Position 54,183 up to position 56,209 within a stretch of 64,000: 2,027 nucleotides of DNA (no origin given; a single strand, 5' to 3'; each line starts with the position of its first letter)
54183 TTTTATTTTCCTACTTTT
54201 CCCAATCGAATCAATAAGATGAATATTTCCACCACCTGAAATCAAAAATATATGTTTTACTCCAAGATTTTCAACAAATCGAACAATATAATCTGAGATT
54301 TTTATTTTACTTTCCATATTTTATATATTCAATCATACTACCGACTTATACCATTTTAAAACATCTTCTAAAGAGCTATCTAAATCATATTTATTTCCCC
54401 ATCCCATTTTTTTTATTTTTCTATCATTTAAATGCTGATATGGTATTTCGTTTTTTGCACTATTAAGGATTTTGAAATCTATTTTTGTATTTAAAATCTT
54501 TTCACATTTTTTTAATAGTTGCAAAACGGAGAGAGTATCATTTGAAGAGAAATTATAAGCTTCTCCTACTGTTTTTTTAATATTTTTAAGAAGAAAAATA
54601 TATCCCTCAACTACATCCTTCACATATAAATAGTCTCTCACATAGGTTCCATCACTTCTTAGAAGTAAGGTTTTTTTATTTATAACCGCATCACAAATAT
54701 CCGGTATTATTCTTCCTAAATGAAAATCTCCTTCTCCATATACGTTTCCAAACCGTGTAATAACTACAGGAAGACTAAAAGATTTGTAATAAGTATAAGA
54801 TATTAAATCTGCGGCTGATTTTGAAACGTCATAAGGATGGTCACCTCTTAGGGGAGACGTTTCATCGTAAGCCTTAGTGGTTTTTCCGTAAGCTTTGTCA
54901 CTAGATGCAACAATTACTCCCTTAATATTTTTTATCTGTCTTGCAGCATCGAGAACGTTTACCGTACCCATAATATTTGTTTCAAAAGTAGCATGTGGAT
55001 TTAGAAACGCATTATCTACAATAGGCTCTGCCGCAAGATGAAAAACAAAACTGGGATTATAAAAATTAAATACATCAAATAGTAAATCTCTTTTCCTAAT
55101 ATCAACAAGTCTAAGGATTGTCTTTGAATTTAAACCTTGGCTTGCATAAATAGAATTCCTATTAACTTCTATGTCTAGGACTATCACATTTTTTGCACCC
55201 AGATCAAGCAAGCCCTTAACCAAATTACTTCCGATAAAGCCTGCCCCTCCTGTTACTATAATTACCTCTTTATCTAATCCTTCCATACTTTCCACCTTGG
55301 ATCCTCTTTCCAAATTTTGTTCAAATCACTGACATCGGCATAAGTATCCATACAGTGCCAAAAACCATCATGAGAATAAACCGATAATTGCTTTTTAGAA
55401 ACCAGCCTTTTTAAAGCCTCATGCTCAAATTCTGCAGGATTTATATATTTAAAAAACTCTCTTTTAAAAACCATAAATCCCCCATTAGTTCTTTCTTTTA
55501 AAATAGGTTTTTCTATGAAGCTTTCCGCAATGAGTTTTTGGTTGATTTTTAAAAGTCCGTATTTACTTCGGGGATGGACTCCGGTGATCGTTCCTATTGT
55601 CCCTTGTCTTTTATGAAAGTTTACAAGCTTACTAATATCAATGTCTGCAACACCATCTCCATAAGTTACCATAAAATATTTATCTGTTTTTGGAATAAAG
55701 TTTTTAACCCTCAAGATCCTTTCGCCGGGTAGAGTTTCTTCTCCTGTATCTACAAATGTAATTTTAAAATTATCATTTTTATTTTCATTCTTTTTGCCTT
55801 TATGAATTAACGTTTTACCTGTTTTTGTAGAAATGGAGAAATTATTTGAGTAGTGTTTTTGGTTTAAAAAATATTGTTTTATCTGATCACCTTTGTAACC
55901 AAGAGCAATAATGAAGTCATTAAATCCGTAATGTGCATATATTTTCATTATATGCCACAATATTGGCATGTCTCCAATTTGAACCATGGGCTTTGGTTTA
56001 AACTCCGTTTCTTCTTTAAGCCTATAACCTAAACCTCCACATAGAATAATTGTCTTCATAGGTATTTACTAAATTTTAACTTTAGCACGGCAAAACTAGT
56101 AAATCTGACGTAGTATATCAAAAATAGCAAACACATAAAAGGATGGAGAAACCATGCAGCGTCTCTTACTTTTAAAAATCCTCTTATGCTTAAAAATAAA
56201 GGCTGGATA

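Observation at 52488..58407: CDP-hexose 3,6-dideoxy (and probably C-branched) sugar pathway with a ColD-type, Fe-S-free E1 homologue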

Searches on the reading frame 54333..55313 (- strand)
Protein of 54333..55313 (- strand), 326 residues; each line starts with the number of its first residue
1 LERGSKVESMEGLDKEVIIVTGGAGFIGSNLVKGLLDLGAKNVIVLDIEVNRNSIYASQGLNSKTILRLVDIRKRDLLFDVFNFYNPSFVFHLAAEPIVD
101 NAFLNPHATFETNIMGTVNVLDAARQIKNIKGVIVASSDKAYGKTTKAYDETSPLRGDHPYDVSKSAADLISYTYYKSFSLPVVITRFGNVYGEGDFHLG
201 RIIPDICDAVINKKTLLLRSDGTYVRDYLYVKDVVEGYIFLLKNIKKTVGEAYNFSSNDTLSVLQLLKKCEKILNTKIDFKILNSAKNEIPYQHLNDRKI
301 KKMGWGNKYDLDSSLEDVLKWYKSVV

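Call 4: search_protein_families(library=ncbifam, proteins=[window:54333-55313:-], max_evalue=0.00001)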
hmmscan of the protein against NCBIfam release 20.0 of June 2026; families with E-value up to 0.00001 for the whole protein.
window:54333-55313:- (326 aa): 23 families
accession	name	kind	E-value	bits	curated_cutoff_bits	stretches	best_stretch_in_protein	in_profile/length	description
TIGR02622.1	CDP_4_6_dhtase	equivalog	2.2e-58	198.1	278.45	1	16-324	5-332/352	CDP-glucose 4,6-dehydratase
TIGR01181.1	dTDP_gluc_dehyt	equivalog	2e-50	171.7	365.1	1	18-323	2-312/321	dTDP-glucose 4,6-dehydratase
TIGR04180.1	EDH_00030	hypoth_equivalog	2.6e-41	141.6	475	1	18-282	1-264/297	NAD-dependent 4,6-dehydratase LegB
TIGR01179.1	galE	equivalog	3e-39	134.8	262.3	1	18-324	2-327/332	UDP-glucose 4-epimerase GalE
NF007582.0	PRK10217.1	equivalog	1.3e-33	116.6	698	1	18-276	4-272/355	dTDP-glucose 4,6-dehydratase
NF007490.0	PRK10084.1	subfamily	5.8e-29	101.2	649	1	18-292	3-293/361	dTDP-glucose 4,6-dehydratase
TIGR02197.1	heptose_epim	equivalog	1.5e-27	96.6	274.6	1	18-322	1-313/316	ADP-glyceromanno-heptose 6-epimerase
NF007956.0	PRK10675.1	subfamily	4.9e-23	81.8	394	2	18-168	3-156/338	UDP-glucose 4-epimerase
TIGR01472.1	gmd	equivalog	7.2e-15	55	415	1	19-282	4-276/342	GDP-mannose 4,6-dehydratase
NF011728.1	PRK15181.1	equivalog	9.3e-15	54.5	760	1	18-276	18-284/348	Vi polysaccharide biosynthesis UDP-N-acetylglucosaminuronic acid C-4 epimerase TviC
NF047922.1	GDPFucSynFcl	equivalog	1.8e-12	47.3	500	1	82-322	49-301/308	GDP-L-fucose synthase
TIGR03589.1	PseB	equivalog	1.9e-12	46.8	407.75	1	14-194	3-171/324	UDP-N-acetylglucosamine 4,6-dehydratase (inverting)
NF043036.1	ErythonDh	equivalog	3.7e-12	46.1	325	1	18-175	3-163/321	D-erythronate dehydrogenase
NF008360.0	PRK11150.1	equivalog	5.9e-12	45.4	452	1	17-48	1-32/310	ADP-glyceromanno-heptose 6-epimerase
TIGR03466.1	HpnA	hypoth_equivalog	7.2e-12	44.8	367.65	1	18-278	3-250/327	hopanoid-associated sugar epimerase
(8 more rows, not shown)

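Call 5: search_protein_families(library=pfam, proteins=[window:54333-55313:-], max_evalue=0.00001)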
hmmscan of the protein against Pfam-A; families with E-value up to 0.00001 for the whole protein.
window:54333-55313:- (326 aa): 6 families
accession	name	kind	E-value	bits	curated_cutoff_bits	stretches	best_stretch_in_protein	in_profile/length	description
PF01370.27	Epimerase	-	2.8e-50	171.4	20.9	1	18-254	1-238/240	NAD dependent epimerase/dehydratase family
PF16363.11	GDP_Man_Dehyd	-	1.1e-47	163.5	27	1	19-283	1-275/332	GDP-mannose 4,6 dehydratase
PF02719.21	Polysacc_synt_2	-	6.2e-22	78.6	20.2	1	18-194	1-174/293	Polysaccharide biosynthesis protein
PF01073.25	3Beta_HSD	-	6.9e-17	61.8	22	1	19-248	1-235/280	3-beta hydroxysteroid dehydrogenase/isomerase family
PF07993.18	NAD_binding_4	-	1e-10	41.7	20.1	1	89-194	91-210/258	Male sterility protein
PF04321.23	RmlD_sub_bind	-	9.7e-08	31.8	27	1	18-196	3-156/287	RmlD substrate binding domain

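Call 49: search_solved_structures(query=window:54333-55286:-, max_evalue=1e-20, show_alignments=1)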
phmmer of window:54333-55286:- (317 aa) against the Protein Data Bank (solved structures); distinct sequences matched with E-value up to 1e-20: 40.
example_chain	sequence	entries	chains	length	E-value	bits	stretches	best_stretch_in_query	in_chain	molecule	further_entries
6bi4_A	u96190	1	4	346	7.9e-39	137.2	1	9-314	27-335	dTDP-glucose 4,6-dehydratase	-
6vlo_A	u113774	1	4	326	5e-35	124.7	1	8-314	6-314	Putative dTDP-D-glucose 4,6-dehydratase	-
1rkx_A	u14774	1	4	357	7.6e-34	120.8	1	9-315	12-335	CDP-glucose-4,6-dehydratase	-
1wvg_A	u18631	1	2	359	8.6e-33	117.4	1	9-315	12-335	CDP-glucose 4,6-dehydratase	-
9rl0_E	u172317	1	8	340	2.1e-32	116.1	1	10-317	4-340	CDP-tyvelose 2-epimerase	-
8du1_A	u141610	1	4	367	4.2e-30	108.5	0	9-118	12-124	dTDP-glucose 4,6-dehydratase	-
1bxk_A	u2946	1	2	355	3.4e-29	105.5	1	9-259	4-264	PROTEIN (DTDP-GLUCOSE 4,6-DEHYDRATASE)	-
4zrm_A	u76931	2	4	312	9.5e-29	104.1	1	9-314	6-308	UDP-glucose 4-epimerase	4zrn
6zl6_A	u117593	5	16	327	2.4e-28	102.8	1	9-280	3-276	Epimerase domain-containing protein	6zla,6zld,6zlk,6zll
2pk3_A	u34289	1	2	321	4.8e-28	101.8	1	10-314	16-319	GDP-6-deoxy-D-lyxo-4-hexulose reductase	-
1orr_A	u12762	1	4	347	6.7e-28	101.3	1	9-316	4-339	CDP-tyvelose-2-epimerase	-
6zlj_A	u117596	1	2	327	8.7e-28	100.9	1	9-280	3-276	Epimerase domain-containing protein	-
8vr2_A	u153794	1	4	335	1.1e-26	97.3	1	7-313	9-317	NAD-dependent epimerase/dehydratase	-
6pmh_A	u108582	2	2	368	7.9e-26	94.5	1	4-257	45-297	UDP-glucose 4-epimerase related protein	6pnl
8shh_A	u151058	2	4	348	2.5e-25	92.8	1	9-315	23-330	dTDP-glucose 4,6-dehydratase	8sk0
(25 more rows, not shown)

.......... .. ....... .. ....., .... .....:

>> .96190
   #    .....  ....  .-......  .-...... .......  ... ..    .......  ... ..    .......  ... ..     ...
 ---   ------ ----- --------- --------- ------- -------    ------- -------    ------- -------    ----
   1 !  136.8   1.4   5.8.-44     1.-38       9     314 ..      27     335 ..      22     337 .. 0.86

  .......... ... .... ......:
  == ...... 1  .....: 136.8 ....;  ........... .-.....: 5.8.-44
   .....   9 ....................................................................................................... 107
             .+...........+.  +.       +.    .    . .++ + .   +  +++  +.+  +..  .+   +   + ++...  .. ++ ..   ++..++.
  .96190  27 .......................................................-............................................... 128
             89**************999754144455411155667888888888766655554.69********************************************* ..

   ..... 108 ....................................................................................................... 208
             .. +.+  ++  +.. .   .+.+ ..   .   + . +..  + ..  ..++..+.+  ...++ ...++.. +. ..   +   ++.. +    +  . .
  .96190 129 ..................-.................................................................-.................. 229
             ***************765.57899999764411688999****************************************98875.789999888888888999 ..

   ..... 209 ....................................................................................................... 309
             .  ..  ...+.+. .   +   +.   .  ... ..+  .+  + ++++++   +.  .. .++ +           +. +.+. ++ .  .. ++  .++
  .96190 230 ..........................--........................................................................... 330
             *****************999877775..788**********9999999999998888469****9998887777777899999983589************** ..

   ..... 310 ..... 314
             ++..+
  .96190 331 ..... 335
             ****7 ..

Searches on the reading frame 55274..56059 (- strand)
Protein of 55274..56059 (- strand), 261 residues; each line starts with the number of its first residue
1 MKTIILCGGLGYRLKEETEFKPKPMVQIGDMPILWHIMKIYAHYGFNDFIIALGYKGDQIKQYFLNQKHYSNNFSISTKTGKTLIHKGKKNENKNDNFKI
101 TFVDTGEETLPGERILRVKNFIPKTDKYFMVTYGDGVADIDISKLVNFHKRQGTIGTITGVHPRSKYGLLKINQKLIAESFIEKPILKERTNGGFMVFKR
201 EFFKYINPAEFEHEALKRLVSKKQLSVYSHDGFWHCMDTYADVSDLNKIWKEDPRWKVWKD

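Call 4: search_protein_families(library=ncbifam, proteins=[window:55274-56059:-], max_evalue=0.00001)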
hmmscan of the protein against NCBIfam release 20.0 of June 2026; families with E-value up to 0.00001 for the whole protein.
window:55274-56059:- (261 aa): 15 families
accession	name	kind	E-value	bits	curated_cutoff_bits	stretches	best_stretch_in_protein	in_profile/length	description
TIGR02623.1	G1P_cyt_trans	equivalog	2.4e-79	266.4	300.25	1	1-259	1-255/255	glucose-1-phosphate cytidylyltransferase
TIGR03992.1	Arch_glmU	subfamily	5.1e-23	81.6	292.1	2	1-75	1-75/393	bifunctional sugar-1-phosphate nucleotidylyltransferase/acetyltransferase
NF049965.1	GlMnHpPGnyltfHddC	equivalog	4.8e-17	62.3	300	1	1-67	1-67/221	D-glycero-D-manno-heptose 1-phosphate guanosyltransferase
NF052502.1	man1P_GTase_Rv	exception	2.9e-15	56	440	1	2-70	2-70/352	mannose-1-phosphate guanylyltransferase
NF045761.1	NAMPUrTaseMurU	equivalog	7.2e-15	55.5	250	1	1-79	1-79/226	N-acetylmuramate alpha-1-phosphate uridylyltransferase MurU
NF041313.1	UDPGP_AglF_Halo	equivalog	9.9e-15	54.6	400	1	1-65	1-65/234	UTP--glucose-1-phosphate uridylyltransferase AglF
NF041173.1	Sug_nt_acttase_Thmprot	equivalog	1.1e-12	47.6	600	1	94-250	66-227/405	bifunctional sugar-1-phosphate nucleotidylyltransferase/acetyltransferase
TIGR01208.1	rmlA_long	equivalog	1.2e-11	44.1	320.25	1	2-76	1-76/353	glucose-1-phosphate thymidylyltransferase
NF041135.1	IPPtranDIPPsyn_Thcocales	equivalog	2.7e-10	39.8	580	1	1-72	1-68/419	bifunctional L-myo-inositol-1-phosphate cytidylyltransferase/CDP-L-myo-inositol myo-inositolphosphotransferase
TIGR02091.1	glgC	equivalog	3.7e-10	39.4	424.9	1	3-237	3-246/364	glucose-1-phosphate adenylyltransferase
TIGR01099.1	galU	equivalog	2.3e-09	37.2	326.8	1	1-189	2-193/261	UTP--glucose-1-phosphate uridylyltransferase GalU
NF003670.0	PRK05293.1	equivalog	1.2e-07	31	470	1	3-239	7-247/382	glucose-1-phosphate adenylyltransferase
NF001947.0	PRK00725.1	subfamily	1.3e-07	30.8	470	1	3-213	19-221/426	glucose-1-phosphate adenylyltransferase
TIGR01173.1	glmU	equivalog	1.2e-06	27.6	366.85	0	1-97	1-94/452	bifunctional UDP-N-acetylglucosamine diphosphorylase/glucosamine-1-phosphate N-acetyltransferase GlmU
NF002772.0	PRK02862.1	equivalog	3.8e-06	25.9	537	0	125-186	115-180/429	glucose-1-phosphate adenylyltransferase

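Call 5: search_protein_families(library=pfam, proteins=[window:55274-56059:-], max_evalue=0.00001)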
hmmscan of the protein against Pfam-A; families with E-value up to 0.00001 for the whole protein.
window:55274-56059:- (261 aa): 1 family
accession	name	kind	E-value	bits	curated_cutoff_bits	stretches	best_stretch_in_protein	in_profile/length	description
PF00483.29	NTP_transferase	-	1.1e-19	71.4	21.2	1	2-234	1-226/245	Nucleotidyl transferase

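Call 65: search_solved_structures(query=window:55274-56059:-, max_evalue=1e-8, show_alignments=0)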
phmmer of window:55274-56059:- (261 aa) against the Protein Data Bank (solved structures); distinct sequences matched with E-value up to 1e-8: 8.
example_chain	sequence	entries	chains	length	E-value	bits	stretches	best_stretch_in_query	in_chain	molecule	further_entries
1tzf_A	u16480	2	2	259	3.1e-56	193.9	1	2-260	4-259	Glucose-1-phosphate cytidylyltransferase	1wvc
7whr_B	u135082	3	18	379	5.8e-17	65.2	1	115-236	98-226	Nucleotidyl transferase family protein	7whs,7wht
8x7s_B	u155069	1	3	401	6.6e-16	61.7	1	1-219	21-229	UTP--glucose-1-phosphate uridylyltransferase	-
7d72_K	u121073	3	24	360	1.6e-13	53.9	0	116-236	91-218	Mannose-1-phosphate guanyltransferase beta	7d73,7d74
8yre_D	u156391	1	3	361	3.3e-12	49.6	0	1-62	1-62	Mannose-1-phosphate guanylyltransferase 1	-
7x8j_A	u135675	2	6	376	3.7e-12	49.4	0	1-62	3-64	Mannose-1-phosphate guanylyltransferase 1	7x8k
6jq8_A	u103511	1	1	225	1.4e-09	41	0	3-62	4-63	Putative 6-deoxy-D-mannoheptose pathway protein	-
5xhw_A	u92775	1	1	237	1.7e-09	40.7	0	3-62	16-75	Putative 6-deoxy-D-mannoheptose pathway protein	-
